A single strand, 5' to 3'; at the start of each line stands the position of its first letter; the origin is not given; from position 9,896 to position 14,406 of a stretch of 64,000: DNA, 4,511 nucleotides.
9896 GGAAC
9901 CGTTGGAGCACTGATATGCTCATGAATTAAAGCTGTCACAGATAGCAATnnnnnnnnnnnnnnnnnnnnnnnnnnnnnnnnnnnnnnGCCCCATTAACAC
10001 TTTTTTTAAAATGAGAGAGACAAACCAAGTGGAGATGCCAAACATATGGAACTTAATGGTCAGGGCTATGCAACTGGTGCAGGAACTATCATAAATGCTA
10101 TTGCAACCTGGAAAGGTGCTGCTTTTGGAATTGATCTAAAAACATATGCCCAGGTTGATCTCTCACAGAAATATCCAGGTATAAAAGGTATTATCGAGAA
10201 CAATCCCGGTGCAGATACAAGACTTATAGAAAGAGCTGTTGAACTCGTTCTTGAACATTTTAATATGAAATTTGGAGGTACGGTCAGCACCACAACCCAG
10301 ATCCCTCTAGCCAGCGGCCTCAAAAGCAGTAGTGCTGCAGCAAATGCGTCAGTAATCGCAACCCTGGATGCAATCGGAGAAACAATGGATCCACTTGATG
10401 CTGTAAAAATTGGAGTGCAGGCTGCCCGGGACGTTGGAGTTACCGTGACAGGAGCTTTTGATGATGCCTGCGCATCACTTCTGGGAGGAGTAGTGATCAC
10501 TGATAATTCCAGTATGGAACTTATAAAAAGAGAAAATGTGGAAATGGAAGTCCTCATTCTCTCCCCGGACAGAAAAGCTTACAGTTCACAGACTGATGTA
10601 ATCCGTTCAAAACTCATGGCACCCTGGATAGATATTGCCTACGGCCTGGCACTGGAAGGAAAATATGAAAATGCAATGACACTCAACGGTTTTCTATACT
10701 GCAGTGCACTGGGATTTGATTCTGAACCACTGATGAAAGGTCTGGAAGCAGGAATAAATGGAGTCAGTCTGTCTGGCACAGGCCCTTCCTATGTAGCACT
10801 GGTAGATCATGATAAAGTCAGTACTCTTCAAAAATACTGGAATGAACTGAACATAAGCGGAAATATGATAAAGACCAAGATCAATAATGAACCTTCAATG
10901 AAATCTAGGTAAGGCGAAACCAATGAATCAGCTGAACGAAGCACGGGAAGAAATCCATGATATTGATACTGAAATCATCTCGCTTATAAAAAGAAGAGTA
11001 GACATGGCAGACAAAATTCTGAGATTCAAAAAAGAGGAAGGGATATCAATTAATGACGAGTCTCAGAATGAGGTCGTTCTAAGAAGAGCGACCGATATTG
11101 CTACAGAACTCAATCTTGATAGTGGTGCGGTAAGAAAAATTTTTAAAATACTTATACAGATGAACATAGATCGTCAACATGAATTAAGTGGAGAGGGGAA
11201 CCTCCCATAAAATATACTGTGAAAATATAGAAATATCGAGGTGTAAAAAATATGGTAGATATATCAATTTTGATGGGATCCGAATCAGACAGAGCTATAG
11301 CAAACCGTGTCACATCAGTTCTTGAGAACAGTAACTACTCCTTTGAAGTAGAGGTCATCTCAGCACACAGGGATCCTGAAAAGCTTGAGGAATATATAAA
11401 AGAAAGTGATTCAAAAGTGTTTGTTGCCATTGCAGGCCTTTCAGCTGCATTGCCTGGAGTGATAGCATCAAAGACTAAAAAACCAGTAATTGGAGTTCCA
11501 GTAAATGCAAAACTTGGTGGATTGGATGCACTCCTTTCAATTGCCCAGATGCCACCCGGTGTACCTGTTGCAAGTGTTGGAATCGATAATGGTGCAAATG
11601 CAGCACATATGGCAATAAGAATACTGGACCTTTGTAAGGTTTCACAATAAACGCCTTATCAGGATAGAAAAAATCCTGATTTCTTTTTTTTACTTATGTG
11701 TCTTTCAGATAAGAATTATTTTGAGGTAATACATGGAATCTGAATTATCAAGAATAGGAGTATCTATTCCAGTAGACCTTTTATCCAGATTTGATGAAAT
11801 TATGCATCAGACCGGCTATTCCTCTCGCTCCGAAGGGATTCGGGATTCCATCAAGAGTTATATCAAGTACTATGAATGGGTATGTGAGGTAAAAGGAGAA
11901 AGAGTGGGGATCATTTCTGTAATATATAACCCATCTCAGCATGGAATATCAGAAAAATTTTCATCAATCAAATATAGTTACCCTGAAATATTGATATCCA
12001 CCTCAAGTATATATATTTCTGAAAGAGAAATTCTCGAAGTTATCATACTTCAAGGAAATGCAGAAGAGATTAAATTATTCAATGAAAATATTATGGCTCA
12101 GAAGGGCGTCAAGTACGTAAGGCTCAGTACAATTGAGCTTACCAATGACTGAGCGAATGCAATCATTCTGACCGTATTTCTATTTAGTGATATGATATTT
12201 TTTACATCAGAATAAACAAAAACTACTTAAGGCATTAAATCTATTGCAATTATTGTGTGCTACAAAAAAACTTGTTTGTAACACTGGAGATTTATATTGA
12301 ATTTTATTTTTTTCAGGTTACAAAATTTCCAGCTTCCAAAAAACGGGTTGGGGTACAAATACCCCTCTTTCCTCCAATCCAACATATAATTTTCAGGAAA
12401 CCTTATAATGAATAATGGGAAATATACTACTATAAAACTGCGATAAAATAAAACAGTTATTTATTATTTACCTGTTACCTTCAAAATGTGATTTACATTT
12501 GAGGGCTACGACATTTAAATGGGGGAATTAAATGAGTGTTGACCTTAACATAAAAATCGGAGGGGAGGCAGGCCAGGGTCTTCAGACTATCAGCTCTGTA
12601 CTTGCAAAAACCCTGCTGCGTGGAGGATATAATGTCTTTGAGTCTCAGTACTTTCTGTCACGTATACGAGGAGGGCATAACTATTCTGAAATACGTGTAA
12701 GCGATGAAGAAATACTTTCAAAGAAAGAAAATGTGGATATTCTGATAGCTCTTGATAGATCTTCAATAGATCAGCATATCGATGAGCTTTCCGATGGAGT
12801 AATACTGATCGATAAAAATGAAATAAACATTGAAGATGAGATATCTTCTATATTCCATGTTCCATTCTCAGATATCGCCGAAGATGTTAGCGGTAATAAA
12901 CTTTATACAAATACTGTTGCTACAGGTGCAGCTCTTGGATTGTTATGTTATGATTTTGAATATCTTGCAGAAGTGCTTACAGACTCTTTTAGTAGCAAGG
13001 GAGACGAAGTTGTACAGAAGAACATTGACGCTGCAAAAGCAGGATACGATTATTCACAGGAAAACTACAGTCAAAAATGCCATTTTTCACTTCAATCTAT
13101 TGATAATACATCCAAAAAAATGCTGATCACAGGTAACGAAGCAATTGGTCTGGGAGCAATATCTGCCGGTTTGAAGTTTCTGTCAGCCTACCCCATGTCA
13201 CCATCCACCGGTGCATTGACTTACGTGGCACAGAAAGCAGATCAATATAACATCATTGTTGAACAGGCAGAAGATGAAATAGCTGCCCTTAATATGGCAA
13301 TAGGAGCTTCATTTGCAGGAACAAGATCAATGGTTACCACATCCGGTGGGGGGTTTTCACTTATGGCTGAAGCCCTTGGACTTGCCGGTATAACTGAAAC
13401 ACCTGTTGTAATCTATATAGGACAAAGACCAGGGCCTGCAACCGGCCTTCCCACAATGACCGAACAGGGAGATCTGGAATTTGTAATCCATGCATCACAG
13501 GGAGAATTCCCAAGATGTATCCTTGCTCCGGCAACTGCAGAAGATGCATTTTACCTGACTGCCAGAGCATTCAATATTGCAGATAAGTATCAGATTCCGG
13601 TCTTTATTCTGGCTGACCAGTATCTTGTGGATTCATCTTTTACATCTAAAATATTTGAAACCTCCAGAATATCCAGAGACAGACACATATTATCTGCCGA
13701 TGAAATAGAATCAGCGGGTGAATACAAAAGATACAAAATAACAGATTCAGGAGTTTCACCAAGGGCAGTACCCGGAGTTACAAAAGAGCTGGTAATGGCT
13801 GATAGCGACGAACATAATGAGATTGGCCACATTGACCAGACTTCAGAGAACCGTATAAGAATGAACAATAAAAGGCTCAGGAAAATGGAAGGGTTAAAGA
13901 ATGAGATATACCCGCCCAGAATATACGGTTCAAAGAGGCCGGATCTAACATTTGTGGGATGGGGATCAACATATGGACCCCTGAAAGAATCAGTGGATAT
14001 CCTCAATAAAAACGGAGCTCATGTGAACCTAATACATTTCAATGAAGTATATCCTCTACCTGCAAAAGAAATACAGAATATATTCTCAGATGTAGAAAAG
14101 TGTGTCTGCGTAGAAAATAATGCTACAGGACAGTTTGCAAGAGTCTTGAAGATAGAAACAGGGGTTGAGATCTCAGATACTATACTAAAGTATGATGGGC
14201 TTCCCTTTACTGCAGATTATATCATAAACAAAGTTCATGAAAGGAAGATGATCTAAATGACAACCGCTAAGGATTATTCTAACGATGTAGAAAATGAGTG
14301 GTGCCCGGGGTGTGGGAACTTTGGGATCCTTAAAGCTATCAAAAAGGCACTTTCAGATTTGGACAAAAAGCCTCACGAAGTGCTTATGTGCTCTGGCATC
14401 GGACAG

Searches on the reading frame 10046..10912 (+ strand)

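Call 44: search_protein_families(library=ncbifam, proteins=[window:10046-10912:+], max_evalue=0.00001)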
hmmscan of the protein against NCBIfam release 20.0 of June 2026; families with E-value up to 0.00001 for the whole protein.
window:10046-10912:+ (288 aa): 5 families
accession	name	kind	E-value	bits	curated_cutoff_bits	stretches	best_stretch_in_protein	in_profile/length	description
TIGR01920.1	Shik_kin_archae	equivalog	5.1e-87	291.6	126.85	1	9-268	1-260/266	shikimate kinase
NF002288.1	PRK01212.1-4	equivalog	1.1e-13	50.9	194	1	64-178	63-177/303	homoserine kinase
TIGR00191.1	thrB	equivalog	1.7e-11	43.6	168.25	1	57-158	59-155/304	homoserine kinase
NF003036.0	PRK03926.1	equivalog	5e-11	42.2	403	1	26-166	26-158/302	mevalonate kinase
NF002870.0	PRK03188.1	equivalog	2.2e-06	26.6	286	0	54-137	70-153/310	4-(cytidine 5'-diphospho)-2-C-methyl-D-erythritol kinase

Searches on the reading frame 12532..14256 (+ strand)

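Call 44: search_protein_families(library=ncbifam, proteins=[window:12532-14256:+], max_evalue=0.00001)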
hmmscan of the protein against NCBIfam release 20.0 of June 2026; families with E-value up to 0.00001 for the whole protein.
window:12532-14256:+ (574 aa): 21 families
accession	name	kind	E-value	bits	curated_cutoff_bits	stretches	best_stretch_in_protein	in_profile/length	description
TIGR03710.1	OAFO_sf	subfamily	3.2e-207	689.6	482.75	1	4-567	1-560/561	2-oxoacid:acceptor oxidoreductase subunit alpha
NF041170.1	Oxoac_fdxalpha_Archa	equivalog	3.2e-140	468.5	800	2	117-569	160-620/636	2-oxoacid:ferredoxin oxidoreductase subunit alpha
NF006412.0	PRK08659.1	equivalog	2.3e-74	250.9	411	1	194-571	3-376/378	2-oxoacid:acceptor oxidoreductase subunit alpha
NF007206.0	PRK09627.1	equivalog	2.9e-56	191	579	1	196-570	3-374/375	2-oxoglutarate synthase subunit alpha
NF005507.0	PRK07119.1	subfamily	6.5e-46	156.7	399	2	194-365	2-173/352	3-methyl-2-oxobutanoate dehydrogenase subunit VorB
TIGR03336.1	IOR_alpha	equivalog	1.3e-19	70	650.9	1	196-359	2-159/595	indolepyruvate ferredoxin oxidoreductase subunit alpha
NF040682.1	PorA_Arch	equivalog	2.7e-18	66.1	550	1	197-299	4-108/387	pyruvate synthase subunit PorA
NF006232.0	PRK08366.1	equivalog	8.9e-17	60.8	646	1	195-295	6-108/394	2-ketoisovalerate ferredoxin oxidoreductase subunit alpha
NF006233.0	PRK08367.1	equivalog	3.3e-15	55.9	625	1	196-300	4-110/394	pyruvate ferredoxin oxidoreductase subunit alpha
NF006323.0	PRK08537.1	equivalog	2.7e-14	52.9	235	1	6-177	4-180/181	2-oxoacid:ferredoxin oxidoreductase subunit gamma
NF007201.0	PRK09622.1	equivalog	3e-14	52.8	590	1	201-564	15-358/405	2-oxoacid:ferredoxin oxidoreductase subunit alpha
NF005324.0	PRK06853.1-4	equivalog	6.7e-14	52.2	222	1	6-179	4-193/196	indolepyruvate oxidoreductase subunit beta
NF006211.0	PRK08338.1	equivalog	4.9e-12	45.7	239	1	6-136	2-131/170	2-oxoacid:ferredoxin oxidoreductase subunit gamma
NF006275.0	PRK08441.1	equivalog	1e-11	44.7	216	1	6-178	4-181/185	2-oxoglutarate-acceptor oxidoreductase subunit OorC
NF045764.1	PhenlGlyoxDHPadG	equivalog_domain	1.9e-11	43.1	700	1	196-298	2-106/398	NADH-dependent phenylglyoxylate dehydrogenase subunit alpha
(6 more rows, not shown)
